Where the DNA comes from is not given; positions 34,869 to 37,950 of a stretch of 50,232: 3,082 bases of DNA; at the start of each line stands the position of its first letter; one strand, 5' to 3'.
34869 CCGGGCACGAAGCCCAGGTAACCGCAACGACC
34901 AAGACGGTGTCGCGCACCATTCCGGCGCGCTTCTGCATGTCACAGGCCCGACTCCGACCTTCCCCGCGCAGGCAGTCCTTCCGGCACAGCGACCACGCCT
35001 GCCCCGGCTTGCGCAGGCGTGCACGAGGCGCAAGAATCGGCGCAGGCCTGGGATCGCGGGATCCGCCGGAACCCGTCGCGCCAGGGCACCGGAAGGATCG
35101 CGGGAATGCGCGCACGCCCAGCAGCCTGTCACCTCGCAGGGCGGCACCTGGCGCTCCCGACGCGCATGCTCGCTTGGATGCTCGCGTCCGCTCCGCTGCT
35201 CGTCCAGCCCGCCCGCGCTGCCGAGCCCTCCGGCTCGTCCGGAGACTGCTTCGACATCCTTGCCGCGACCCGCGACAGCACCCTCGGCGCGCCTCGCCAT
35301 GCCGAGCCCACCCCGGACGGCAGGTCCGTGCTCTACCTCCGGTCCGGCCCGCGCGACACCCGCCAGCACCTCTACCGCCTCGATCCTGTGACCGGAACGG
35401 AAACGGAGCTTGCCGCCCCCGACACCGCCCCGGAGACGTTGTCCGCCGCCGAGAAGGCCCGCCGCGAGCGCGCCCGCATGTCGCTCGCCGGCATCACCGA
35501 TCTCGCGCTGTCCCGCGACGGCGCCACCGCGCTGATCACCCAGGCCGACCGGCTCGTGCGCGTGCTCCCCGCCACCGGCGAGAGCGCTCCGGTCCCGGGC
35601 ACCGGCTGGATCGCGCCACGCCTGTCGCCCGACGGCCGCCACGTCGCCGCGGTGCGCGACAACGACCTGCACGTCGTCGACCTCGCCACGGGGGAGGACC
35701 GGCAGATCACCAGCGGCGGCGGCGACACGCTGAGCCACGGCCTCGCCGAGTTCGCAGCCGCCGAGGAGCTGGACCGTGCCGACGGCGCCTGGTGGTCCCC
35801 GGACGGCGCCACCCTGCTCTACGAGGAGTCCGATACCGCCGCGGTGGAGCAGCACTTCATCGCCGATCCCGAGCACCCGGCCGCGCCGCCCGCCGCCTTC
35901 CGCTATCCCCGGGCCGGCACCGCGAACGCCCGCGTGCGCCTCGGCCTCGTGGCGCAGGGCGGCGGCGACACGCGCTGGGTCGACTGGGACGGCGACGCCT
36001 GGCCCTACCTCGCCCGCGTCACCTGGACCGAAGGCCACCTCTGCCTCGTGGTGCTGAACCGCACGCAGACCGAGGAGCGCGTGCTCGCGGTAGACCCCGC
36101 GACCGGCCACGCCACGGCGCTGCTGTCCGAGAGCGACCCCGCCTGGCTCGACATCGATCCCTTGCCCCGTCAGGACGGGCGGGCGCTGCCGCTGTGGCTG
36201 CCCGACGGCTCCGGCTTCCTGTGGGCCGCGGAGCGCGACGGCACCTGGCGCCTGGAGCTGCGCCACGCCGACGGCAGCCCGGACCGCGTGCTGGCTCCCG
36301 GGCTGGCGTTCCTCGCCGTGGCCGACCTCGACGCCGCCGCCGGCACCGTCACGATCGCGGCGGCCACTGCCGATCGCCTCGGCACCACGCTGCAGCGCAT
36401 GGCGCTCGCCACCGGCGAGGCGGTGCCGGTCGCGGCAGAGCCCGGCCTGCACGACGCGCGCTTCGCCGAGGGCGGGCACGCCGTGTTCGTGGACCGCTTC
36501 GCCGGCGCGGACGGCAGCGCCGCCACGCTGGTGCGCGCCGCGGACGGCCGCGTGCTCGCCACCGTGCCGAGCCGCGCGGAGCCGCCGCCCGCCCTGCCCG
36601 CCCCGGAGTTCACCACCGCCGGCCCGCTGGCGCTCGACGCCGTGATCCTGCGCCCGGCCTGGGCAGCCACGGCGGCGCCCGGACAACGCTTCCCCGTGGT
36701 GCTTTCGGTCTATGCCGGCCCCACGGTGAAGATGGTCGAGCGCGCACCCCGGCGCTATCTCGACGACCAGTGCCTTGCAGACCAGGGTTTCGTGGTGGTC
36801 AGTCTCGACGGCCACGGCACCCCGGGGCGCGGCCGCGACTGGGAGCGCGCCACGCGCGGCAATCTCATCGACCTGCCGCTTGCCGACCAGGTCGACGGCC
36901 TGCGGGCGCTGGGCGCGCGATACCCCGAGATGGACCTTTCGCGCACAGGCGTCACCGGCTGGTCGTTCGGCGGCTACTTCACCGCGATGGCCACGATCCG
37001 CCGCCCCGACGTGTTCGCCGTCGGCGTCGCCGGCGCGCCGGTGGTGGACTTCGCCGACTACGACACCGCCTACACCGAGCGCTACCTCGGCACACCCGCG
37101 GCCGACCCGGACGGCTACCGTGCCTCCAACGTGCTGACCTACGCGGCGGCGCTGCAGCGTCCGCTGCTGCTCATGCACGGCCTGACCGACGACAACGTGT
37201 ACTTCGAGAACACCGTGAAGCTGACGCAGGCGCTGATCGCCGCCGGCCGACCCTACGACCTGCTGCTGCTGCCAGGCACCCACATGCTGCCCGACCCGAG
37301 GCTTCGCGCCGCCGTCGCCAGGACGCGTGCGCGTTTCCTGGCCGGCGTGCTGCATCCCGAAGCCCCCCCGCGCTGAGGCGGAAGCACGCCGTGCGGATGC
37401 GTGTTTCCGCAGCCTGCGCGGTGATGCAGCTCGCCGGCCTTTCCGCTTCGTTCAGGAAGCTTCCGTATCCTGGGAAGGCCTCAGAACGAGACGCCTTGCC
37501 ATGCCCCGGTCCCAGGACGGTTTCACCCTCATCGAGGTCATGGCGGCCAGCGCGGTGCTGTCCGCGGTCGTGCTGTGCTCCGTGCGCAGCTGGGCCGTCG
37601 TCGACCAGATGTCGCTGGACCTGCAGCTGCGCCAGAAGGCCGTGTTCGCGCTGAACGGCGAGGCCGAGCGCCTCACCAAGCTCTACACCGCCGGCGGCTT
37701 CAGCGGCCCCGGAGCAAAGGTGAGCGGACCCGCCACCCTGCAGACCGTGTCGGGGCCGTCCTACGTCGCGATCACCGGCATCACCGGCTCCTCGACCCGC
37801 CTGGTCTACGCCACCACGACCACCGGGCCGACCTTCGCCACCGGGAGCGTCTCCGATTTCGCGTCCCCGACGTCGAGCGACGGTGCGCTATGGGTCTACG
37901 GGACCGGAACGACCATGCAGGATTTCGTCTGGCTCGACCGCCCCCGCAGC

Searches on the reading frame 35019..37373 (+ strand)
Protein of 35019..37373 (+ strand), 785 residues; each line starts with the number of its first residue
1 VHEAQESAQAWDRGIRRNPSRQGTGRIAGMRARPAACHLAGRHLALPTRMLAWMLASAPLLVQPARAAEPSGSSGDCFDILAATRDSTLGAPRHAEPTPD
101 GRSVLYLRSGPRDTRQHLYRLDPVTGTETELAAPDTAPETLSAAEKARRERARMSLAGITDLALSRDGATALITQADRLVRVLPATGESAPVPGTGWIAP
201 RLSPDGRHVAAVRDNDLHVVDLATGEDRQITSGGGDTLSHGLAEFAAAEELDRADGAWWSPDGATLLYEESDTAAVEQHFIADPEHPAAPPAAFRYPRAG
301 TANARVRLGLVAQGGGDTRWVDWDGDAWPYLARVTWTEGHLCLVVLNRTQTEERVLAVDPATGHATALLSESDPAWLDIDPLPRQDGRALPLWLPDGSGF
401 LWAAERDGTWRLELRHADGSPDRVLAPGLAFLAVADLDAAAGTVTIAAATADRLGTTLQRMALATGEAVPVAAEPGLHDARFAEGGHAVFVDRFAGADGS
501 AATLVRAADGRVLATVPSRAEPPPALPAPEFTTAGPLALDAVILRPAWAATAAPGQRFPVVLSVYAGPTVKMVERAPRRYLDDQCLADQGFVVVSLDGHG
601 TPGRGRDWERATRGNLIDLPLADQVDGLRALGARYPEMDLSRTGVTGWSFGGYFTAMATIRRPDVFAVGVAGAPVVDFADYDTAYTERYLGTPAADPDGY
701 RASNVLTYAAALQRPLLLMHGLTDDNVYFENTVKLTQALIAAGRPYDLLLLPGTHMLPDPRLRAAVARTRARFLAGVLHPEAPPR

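Call 17: search_protein_families(library=pfam, proteins=[window:35019-37373:+], max_evalue=0.001)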
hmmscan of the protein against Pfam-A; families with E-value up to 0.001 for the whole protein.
window:35019-37373:+ (785 aa): 5 families
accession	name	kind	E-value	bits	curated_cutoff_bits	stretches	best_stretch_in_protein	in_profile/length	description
PF00930.27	DPPIV_N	-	1.8e-47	162.2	22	1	199-493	47-346/354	Dipeptidyl peptidase IV (DPP IV) N-terminal region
PF00326.27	Peptidase_S9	-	1.3e-44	152.7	22.6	1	584-778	8-210/213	Prolyl oligopeptidase family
PF02129.25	Peptidase_S15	-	1.3e-08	35.3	23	0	699-756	208-261/262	X-Pro dipeptidyl-peptidase (S15 family)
PF07676.18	PD40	-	0.0002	21.7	20.9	0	391-412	14-36/38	WD40-like Beta Propeller Repeat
PF20434.5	BD-FAE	-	0.00029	20.9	26.8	0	684-739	159-215/215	BD-FAE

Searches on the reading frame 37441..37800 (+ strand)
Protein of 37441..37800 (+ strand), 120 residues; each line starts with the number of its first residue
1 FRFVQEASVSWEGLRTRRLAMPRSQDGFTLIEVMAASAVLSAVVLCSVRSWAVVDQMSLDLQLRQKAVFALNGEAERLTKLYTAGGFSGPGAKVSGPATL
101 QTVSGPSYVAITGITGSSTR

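Call 17: search_protein_families(library=pfam, proteins=[window:37441-37800:+], max_evalue=0.001)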
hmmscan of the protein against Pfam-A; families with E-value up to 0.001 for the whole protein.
window:37441-37800:+ (120 aa): 1 family
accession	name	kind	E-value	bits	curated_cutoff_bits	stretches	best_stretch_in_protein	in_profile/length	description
PF07963.17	N_methyl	-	6.8e-06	25.9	21.2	1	23-44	2-23/27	Prokaryotic N-terminal methylation motif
